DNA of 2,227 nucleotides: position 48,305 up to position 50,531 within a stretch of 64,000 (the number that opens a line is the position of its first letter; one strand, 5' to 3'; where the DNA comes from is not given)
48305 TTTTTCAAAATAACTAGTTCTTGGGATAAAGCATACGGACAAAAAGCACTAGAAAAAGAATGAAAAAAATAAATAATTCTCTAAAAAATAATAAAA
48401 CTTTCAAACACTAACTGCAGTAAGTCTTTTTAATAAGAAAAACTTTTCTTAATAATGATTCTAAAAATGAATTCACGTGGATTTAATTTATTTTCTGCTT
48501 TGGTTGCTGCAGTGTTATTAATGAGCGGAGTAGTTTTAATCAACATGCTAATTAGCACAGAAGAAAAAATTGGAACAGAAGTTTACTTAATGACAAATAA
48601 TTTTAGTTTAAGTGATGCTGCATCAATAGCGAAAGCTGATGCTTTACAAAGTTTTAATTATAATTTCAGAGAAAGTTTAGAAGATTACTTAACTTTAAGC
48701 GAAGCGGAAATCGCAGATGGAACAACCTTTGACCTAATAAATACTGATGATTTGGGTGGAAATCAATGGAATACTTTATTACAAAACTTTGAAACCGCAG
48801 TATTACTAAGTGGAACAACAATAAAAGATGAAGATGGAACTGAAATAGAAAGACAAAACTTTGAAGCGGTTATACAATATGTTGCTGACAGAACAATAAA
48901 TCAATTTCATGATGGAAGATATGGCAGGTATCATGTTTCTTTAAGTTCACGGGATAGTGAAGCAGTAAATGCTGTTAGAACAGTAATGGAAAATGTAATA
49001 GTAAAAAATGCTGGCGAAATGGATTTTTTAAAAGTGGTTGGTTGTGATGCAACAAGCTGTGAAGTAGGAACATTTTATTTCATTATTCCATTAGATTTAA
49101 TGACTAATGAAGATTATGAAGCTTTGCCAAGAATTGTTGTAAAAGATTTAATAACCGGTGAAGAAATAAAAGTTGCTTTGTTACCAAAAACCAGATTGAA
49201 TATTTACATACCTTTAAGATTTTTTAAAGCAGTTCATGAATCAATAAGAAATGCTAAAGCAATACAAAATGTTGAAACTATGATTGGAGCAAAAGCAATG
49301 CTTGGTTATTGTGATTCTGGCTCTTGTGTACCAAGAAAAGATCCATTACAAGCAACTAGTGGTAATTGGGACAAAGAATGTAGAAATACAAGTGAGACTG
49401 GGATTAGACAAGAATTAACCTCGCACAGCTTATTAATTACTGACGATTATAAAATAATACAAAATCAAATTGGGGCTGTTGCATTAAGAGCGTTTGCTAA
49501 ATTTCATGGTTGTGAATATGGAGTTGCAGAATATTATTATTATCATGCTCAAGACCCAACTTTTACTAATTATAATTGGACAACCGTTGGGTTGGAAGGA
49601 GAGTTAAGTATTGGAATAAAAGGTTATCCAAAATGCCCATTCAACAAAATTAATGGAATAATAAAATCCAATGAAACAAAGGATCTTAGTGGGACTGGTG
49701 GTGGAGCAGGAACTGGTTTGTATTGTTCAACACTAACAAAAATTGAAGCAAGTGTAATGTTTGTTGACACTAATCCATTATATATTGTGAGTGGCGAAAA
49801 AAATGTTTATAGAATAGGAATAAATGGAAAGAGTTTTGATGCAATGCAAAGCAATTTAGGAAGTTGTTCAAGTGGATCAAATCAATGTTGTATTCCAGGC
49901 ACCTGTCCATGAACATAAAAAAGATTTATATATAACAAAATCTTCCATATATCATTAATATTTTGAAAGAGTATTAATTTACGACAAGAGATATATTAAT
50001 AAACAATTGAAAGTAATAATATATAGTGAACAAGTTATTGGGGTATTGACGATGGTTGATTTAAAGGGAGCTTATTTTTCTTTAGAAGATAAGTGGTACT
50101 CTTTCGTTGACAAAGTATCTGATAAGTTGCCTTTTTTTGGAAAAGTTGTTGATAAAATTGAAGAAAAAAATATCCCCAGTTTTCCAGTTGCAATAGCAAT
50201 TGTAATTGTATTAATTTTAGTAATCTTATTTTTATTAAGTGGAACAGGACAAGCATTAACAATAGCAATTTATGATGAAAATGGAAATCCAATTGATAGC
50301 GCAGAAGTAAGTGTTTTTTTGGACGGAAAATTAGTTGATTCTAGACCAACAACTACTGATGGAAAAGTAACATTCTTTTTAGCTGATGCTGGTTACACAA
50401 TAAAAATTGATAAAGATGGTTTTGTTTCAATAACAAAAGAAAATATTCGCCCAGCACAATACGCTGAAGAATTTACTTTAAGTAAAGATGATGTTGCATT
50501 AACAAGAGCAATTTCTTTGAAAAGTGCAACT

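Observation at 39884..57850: Conserved about 45-aa cytoplasmic N-terminal motif shared by giants 2, 3 and 4: a private targeting signal?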

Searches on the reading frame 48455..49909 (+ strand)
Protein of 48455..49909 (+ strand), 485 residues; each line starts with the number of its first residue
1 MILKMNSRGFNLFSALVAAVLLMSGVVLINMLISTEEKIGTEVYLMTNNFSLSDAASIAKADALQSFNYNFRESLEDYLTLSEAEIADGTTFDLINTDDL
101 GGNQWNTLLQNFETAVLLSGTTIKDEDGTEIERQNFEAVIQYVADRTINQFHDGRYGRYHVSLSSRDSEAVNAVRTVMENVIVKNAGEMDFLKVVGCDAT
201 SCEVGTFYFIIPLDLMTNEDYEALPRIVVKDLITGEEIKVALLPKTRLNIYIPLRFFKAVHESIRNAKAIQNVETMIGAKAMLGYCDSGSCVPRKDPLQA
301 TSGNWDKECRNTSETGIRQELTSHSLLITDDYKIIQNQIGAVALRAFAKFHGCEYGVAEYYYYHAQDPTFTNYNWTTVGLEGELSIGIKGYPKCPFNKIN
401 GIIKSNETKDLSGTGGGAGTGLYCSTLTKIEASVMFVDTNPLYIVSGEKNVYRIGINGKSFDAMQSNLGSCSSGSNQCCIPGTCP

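Call 11: search_protein_families(library=pfam, proteins=[window:48455-49909:+], max_evalue=0.01)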
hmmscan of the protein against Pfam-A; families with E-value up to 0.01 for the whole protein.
window:48455-49909:+ (485 aa): 0 families

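Call 27: search_protein_families(library=ncbifam, proteins=[window:48455-49909:+], max_evalue=0.1)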
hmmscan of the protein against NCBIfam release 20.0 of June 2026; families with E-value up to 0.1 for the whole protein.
window:48455-49909:+ (485 aa): 0 families

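Call 76: search_protein_families(library=pfam, proteins=[window:48455-49909:+], max_evalue=5)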
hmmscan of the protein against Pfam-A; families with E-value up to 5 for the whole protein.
window:48455-49909:+ (485 aa): 0 families

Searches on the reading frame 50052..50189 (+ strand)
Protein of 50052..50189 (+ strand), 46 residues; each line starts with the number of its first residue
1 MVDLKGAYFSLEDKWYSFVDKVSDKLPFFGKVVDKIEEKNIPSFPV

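Call 58: find_homologous_proteins(query=A4, max_evalue=1)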
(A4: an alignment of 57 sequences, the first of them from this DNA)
Query A4 (57 sequences) (46 aa, profile of the alignment): 12 proteins with E <= 1 among 743 candidates.
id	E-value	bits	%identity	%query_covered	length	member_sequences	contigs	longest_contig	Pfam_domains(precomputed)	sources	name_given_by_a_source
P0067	5.6e-19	85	39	98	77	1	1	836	-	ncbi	-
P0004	7.3e-19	85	55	83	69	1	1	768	-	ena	-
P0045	3.7e-17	79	43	93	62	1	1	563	-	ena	-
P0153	5.6e-16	76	52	100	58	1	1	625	-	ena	-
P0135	1.6e-15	74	48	85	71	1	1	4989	-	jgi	jgi:hypothetical protein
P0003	4.0e-14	70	69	98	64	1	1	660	-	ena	-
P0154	1.0e-12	65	46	59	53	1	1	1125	-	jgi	-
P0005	2.7e-12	64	66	93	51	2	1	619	-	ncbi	-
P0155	4.8e-12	63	28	76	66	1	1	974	-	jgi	jgi:hypothetical protein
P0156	1.9e-11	61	39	93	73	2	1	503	-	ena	-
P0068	1.5e-10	58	44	93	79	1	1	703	-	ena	-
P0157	6.3e-1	27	-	-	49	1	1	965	-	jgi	-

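Call 61: search_solved_structures(query=A4, max_evalue=10)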
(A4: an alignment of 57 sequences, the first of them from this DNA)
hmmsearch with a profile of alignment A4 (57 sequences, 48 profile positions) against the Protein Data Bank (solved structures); distinct sequences matched with E-value up to 10: 7.
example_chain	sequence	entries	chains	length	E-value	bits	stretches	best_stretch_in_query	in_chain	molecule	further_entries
5y2c_A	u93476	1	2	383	0.16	14.9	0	6-31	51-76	insect group II chitinase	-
5y2a_A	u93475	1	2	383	0.17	14.8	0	6-31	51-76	insect group II chitinase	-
7t1v_A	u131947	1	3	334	0.37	13.7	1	21-44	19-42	Hemagglutinin HA1 chain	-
6n5a_A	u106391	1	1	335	0.37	13.7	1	21-44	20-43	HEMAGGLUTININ HA1 SUBUNIT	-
9ums_B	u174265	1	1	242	0.6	13.1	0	24-44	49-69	Gp7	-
7aor_d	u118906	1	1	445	1.6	11.7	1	8-27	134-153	uS9m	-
7th7_A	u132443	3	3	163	3.9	10.5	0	21-39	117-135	Peptidyl-prolyl cis-trans isomerase F, mitochondrial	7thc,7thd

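Call 62: search_protein_families(library=pfam, alignment_id=A4, max_evalue=10)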
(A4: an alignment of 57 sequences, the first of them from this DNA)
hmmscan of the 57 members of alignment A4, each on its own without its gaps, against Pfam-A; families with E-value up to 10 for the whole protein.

A. member 1, seq(46 aa): 0 families

B. families by the number of members that match (of 57 scanned): 12 families
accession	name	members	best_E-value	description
PF10281.14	Ish1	7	0.0014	Putative nuclear envelope organisation protein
PF03304.18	Mlp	2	0.015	Mlp lipoprotein family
PF04695.18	Pex14_N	2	0.082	Pex14 N-terminal domain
PF24717.1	DUF7672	1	0.078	Family of unknown function (DUF7672)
PF03990.20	DUF348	1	0.086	G5-linked-Ubiquitin-like domain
PF00326.27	Peptidase_S9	1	0.11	Prolyl oligopeptidase family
PF17278.7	DUF5343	1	0.12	Family of unknown function (DUF5343)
PF19551.4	DUF6074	1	0.15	Family of unknown function (DUF6074)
PF19020.6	Ta1207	1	0.16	Ta1207 family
PF15225.11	IL32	1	0.2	Interleukin 32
PF09286.16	Pro-kuma_activ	1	0.21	Pro-kumamolisin, activation domain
PF06757.18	Ins_allergen_rp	1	0.23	Insect allergen related repeat, nitrile-specifier detoxification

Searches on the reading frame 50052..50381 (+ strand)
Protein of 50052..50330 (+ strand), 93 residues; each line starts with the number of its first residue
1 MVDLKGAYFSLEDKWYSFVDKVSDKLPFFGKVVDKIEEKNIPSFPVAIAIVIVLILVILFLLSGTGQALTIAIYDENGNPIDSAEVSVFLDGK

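Call 27: search_protein_families(library=ncbifam, proteins=[window:50052-50330:+], max_evalue=0.1)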
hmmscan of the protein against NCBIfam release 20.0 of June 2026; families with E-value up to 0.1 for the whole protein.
seq(93 aa): 0 families

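Call 54: predict_structure(alignment_id=A3)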
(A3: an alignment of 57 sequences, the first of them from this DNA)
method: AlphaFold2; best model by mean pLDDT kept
length: 110 residues; sequences in the alignment: 57
mean_pLDDT: 95.1   pTM: 0.61
mean pLDDT of the five models: 95.1, 94.0, 93.1, 93.1, 92.2
residues with pLDDT >= 90: 101; 70-90: 9; 50-70: 0; < 50: 0
segments of 3 or more residues with pLDDT < 50: none
pLDDT, mean of each block of 10 residues (from residue 1): 92 96 96 97 96 96 86 98 97 97 96
secondary structure, 60 per line:
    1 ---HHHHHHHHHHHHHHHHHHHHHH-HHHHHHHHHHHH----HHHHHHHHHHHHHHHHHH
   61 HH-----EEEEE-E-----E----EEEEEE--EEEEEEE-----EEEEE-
elements in order: H4-25 H27-38 H43-62 E68-72 E85-90 E93-99 E105-109

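Call 60: fold_search(model_id=the predicted structure, library=pdb)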
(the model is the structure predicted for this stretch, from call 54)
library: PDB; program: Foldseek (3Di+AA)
matches with E <= 10: 198; with E <= 0.001: 0
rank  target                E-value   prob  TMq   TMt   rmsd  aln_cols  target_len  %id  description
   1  9d93_Ka               1.1e-01  0.96  0.27  0.35   6.1        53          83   19  Mycobacteriophage Bxb1 tail tip - Composite map and model (released 2024-09-25)
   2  4mls_A                3.3e-01  0.93  0.34  0.44   2.2        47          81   17  Crystal structure of the SpyTag and SpyCatcher-deltaN1 complex (released 2013-11-13)
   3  5tth_A                3.3e-01  0.69  0.39  0.08  10.8        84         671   14  Heterodimeric SpyCatcher/SpyTag-fused zebrafish TRAP1 in ATP/ADP-hybrid state (released 2017-08-23)
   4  9d93_Lb               3.8e-01  0.57  0.24  0.24   6.3        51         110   20  Mycobacteriophage Bxb1 tail tip - Composite map and model (released 2024-09-25)
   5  3e8v                  4.6e-01  0.98  0.33  0.44   2.6        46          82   20  Crystal structure of a possible transglutaminase-family protein proteolytic fragment from Bacteroides fragilis (released 2008-09-02)
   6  4mli_A                6.9e-01  0.84  0.34  0.44   2.1        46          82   17  Crystal structure of the SpyTag/SpyCatcher complex (released 2013-11-13)
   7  4v4c_B                7.4e-01  0.99  0.35  0.14   0.9        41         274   29  Crystal Structure of Pyrogallol-Phloroglucinol Transhydroxylase from Pelobacter acidigallici (released 2014-07-09)
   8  4mli_C                7.4e-01  0.82  0.35  0.44   2.1        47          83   17  Crystal structure of the SpyTag/SpyCatcher complex (released 2013-11-13)
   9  4zjh                  1.6e+00  0.94  0.38  0.20   1.0        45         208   24  Crystal structure of native alpha-2-macroglobulin from Escherichia coli spanning domains NIE-MG1. (released 2015-06-10)
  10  3d2t_B                1.6e+00  0.41  0.26  0.26   4.5        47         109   15  Human transthyretin (ttr) complexed with diflunisal (released 2008-05-20)
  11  9jzp_A                1.6e+00  0.23  0.27  0.13   5.1        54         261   22  Crystal structure of Nir2 C-terminal domain (released 2025-10-15)
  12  5xfm_D                1.6e+00  0.07  0.19  0.05   6.1        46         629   17  Crystal structure of beta-arabinopyranosidase (released 2018-02-28)
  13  9mhn_A                1.8e+00  0.85  0.36  0.18   1.6        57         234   19  The structure of Zcp with cobalt bound (released 2025-12-17)
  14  2a73_A                1.9e+00  0.54  0.34  0.07   2.9        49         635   22  Human Complement Component C3 (released 2005-09-27)
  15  9mhm_A                1.9e+00  0.08  0.16  0.08  12.9        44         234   18  The structure of Zcp with copper bound (released 2025-12-17)
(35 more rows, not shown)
